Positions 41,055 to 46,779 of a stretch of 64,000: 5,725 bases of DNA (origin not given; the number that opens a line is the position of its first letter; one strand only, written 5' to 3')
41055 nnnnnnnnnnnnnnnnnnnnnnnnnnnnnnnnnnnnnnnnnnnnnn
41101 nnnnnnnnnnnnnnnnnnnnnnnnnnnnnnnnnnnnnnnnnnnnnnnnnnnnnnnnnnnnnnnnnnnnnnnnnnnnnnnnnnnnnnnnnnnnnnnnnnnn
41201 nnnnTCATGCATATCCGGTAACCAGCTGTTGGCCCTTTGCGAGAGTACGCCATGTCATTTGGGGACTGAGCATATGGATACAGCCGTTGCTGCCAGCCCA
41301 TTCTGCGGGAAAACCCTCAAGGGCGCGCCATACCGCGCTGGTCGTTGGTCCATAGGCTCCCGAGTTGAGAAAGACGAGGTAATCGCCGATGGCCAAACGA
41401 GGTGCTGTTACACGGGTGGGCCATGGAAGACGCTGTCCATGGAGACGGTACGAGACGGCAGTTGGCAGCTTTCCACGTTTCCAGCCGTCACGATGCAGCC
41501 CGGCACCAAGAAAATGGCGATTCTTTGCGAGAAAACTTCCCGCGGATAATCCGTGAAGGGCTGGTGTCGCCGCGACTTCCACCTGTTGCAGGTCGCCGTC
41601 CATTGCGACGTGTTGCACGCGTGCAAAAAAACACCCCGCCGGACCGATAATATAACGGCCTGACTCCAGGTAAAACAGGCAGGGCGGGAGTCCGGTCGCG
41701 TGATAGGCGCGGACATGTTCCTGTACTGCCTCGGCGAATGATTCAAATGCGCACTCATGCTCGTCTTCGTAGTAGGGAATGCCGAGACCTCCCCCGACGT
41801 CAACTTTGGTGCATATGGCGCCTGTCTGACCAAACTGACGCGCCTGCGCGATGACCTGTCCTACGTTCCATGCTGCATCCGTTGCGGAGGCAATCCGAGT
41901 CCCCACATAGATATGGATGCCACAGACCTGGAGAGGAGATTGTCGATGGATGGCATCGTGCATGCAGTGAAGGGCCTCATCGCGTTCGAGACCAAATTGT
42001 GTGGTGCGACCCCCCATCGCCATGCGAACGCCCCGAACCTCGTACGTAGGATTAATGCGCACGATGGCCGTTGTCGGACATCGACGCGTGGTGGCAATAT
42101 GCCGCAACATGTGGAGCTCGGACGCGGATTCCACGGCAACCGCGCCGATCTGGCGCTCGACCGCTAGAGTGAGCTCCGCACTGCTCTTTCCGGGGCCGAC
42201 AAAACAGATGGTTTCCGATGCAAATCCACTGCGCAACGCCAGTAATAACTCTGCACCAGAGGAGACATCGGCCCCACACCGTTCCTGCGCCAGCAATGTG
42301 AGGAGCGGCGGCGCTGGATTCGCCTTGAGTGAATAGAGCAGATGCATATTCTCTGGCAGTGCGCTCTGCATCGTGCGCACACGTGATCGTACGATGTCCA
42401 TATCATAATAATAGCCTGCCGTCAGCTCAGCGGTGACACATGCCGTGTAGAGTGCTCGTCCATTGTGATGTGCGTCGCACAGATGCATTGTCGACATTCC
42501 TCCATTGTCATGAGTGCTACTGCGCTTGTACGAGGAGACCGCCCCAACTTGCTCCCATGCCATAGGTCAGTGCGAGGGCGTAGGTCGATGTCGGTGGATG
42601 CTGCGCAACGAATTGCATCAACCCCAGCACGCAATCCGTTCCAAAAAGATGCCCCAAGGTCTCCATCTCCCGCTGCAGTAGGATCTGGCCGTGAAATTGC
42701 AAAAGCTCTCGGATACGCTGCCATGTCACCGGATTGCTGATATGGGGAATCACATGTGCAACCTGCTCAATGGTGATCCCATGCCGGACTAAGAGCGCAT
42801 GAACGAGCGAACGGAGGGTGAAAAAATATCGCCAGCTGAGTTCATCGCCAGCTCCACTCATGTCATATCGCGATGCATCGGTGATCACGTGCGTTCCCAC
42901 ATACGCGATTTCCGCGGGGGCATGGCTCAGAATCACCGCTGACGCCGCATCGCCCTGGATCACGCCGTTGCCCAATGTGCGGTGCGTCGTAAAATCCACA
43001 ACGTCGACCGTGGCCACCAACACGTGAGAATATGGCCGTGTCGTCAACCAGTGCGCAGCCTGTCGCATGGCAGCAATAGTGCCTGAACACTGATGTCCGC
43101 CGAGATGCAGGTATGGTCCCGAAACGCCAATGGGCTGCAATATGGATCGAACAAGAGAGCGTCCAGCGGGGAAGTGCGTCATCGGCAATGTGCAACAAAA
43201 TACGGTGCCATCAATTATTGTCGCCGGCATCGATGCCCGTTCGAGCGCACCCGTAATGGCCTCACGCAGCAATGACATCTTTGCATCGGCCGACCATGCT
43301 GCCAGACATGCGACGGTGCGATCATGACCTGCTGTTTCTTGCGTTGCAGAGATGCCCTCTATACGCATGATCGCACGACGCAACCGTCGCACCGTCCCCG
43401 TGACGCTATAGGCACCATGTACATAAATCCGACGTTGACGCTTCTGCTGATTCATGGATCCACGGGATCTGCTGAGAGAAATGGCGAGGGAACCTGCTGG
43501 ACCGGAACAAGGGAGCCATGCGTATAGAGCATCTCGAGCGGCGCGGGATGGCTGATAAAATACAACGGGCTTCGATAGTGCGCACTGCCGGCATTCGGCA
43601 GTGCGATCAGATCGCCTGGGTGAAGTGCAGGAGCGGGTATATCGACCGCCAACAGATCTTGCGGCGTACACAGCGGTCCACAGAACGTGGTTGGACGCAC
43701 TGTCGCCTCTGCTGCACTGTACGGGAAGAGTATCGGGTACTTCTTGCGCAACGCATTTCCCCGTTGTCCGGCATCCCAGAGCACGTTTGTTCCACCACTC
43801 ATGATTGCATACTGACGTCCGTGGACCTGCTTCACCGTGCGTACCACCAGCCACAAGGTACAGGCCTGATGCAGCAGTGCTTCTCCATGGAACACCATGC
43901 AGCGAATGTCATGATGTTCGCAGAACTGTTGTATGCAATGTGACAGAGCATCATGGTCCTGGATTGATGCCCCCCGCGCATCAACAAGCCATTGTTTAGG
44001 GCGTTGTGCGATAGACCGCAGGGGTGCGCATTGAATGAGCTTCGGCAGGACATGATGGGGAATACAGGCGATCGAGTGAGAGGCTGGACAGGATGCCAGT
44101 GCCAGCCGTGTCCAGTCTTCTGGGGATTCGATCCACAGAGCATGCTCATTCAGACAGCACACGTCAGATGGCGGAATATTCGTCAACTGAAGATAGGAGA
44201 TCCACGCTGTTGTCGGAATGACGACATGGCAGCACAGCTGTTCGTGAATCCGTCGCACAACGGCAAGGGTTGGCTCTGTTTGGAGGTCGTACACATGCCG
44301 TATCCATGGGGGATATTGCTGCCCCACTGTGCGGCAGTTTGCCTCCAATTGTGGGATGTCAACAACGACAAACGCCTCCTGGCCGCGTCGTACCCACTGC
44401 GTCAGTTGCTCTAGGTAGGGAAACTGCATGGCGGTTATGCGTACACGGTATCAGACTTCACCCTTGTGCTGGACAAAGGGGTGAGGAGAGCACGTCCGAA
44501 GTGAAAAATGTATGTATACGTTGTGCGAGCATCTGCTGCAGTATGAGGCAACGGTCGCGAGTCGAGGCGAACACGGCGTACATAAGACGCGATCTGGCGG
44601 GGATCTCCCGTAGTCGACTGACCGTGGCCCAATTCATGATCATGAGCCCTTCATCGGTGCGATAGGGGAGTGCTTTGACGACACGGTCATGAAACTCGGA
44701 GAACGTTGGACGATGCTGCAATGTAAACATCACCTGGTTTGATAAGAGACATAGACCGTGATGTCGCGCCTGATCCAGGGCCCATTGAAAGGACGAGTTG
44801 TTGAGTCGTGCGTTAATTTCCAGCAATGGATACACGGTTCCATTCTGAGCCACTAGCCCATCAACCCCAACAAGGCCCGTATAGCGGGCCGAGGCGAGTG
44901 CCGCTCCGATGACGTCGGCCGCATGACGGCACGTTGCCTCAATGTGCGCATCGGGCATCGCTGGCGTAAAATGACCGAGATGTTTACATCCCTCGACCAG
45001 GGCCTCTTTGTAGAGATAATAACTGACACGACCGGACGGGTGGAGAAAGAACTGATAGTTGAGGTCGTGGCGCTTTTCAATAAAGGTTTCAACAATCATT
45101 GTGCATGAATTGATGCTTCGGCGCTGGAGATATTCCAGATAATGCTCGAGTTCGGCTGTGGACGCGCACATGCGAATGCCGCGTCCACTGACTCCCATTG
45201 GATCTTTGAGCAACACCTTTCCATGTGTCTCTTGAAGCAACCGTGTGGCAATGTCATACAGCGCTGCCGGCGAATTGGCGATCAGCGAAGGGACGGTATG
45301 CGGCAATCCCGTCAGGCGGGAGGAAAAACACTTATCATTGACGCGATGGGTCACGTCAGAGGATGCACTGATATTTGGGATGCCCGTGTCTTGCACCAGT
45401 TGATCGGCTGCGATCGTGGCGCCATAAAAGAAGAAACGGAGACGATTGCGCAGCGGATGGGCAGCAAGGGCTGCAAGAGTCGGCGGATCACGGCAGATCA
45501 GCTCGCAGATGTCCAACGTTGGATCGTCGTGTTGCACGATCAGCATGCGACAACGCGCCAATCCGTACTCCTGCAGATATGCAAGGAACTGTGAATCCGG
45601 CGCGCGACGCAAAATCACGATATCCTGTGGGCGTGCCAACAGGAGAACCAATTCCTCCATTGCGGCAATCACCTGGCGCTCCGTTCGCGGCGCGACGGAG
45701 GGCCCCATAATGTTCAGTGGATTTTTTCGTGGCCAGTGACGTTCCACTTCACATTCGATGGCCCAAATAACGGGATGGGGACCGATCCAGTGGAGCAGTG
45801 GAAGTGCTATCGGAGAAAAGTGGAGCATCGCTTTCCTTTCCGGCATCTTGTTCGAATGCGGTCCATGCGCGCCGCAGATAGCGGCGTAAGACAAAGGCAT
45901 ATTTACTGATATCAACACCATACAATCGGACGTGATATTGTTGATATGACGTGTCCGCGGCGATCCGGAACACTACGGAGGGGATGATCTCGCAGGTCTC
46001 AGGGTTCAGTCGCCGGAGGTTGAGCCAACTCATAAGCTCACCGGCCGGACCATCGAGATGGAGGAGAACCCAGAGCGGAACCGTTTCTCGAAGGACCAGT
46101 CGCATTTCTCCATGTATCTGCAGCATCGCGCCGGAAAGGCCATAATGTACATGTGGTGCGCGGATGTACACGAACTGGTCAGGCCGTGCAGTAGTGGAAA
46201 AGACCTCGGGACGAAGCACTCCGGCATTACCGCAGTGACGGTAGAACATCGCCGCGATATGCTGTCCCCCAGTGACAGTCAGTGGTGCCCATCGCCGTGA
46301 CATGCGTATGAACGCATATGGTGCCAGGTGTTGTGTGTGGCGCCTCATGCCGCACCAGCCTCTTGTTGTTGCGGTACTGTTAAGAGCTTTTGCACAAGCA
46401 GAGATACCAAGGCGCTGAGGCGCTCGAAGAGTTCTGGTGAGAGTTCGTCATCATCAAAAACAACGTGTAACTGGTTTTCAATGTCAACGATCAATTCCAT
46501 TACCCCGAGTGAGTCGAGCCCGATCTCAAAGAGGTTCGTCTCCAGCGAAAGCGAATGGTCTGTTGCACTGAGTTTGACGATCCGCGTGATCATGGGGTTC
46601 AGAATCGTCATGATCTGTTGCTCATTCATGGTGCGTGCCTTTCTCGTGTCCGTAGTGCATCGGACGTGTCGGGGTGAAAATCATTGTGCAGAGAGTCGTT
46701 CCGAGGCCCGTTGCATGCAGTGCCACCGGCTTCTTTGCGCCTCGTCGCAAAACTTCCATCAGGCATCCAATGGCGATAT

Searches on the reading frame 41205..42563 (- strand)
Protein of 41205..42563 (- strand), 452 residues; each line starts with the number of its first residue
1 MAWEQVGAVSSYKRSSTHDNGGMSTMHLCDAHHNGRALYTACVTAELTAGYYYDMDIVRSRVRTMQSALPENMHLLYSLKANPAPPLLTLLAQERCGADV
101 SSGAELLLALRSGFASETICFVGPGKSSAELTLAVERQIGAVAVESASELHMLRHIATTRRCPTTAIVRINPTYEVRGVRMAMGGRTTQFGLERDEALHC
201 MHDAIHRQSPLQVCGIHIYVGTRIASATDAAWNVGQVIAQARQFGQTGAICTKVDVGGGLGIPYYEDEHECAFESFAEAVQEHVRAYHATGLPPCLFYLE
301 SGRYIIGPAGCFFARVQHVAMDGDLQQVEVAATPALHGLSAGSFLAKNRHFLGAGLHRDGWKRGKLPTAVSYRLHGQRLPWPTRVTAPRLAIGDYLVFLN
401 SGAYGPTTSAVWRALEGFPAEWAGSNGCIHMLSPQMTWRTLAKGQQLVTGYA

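Call 4: search_protein_families(library=pfam, proteins=[window:41205-42563:-], max_evalue=0.01)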
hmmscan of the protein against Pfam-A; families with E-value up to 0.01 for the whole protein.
window:41205-42563:- (452 aa): 2 families
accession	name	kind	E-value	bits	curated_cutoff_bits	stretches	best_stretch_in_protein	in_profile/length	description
PF02784.22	Orn_Arg_deC_N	-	7.1e-39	134.1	23.4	1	58-306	4-246/247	Pyridoxal-dependent decarboxylase, pyridoxal binding domain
PF01168.26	Ala_racemase_N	-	0.0088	16.2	24.1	0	54-171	2-121/220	Alanine racemase, N-terminal domain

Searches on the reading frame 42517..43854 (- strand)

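Call 4: search_protein_families(library=pfam, proteins=[window:42517-43854:-], max_evalue=0.01)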
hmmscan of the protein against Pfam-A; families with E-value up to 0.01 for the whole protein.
window:42517-43854:- (445 aa): 2 families
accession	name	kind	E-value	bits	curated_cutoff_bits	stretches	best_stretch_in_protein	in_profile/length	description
PF08545.16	ACP_syn_III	-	9.6e-07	29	24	1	255-326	6-79/80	3-Oxoacyl-[acyl-carrier-protein (ACP)] synthase III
PF08541.16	ACP_syn_III_C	-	1.7e-06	28.5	26.6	1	357-443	3-89/90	3-Oxoacyl-[acyl-carrier-protein (ACP)] synthase III C terminal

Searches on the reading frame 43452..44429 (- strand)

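Call 4: search_protein_families(library=pfam, proteins=[window:43452-44429:-], max_evalue=0.01)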
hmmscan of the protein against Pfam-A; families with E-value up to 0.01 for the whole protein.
window:43452-44429:- (325 aa): 1 family
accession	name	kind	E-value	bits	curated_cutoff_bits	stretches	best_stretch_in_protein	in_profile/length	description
PF00278.28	Orn_DAP_Arg_deC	-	1.7e-10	41.5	23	1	48-281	5-95/95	Pyridoxal-dependent decarboxylase, C-terminal sheet domain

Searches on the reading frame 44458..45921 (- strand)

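Call 4: search_protein_families(library=pfam, proteins=[window:44458-45921:-], max_evalue=0.01)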
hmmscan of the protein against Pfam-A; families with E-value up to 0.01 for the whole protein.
window:44458-45921:- (487 aa): 3 families
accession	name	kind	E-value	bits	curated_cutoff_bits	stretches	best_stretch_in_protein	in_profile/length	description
PF18604.6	PreAtp-grasp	-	9.9e-09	36.1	27.5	1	92-181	4-94/94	Pre ATP-grasp domain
PF02786.22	CPSase_L_D2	-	0.00014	21.9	19.8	1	230-377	35-184/211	Carbamoyl-phosphate synthase L chain, ATP binding domain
PF11379.13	DUF3182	-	0.00057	19.4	26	1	225-283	130-186/354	Protein of unknown function (DUF3182)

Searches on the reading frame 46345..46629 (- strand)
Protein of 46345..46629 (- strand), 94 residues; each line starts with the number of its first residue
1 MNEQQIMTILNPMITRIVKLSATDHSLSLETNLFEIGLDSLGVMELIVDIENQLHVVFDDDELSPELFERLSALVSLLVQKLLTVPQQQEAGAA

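Call 4: search_protein_families(library=pfam, proteins=[window:46345-46629:-], max_evalue=0.01)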
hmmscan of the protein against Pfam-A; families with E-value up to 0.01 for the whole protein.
window:46345-46629:- (94 aa): 2 families
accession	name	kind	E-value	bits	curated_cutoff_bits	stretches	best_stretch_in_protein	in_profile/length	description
PF00550.31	PP-binding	-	2.1e-09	37.9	20.8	1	23-63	14-54/67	Phosphopantetheine attachment site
PF23297.2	ACP_SdgA_C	-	0.0093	16.5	27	0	6-55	8-58/95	Highly reducing polyketide synthase sdgA, C-terminal ACP domain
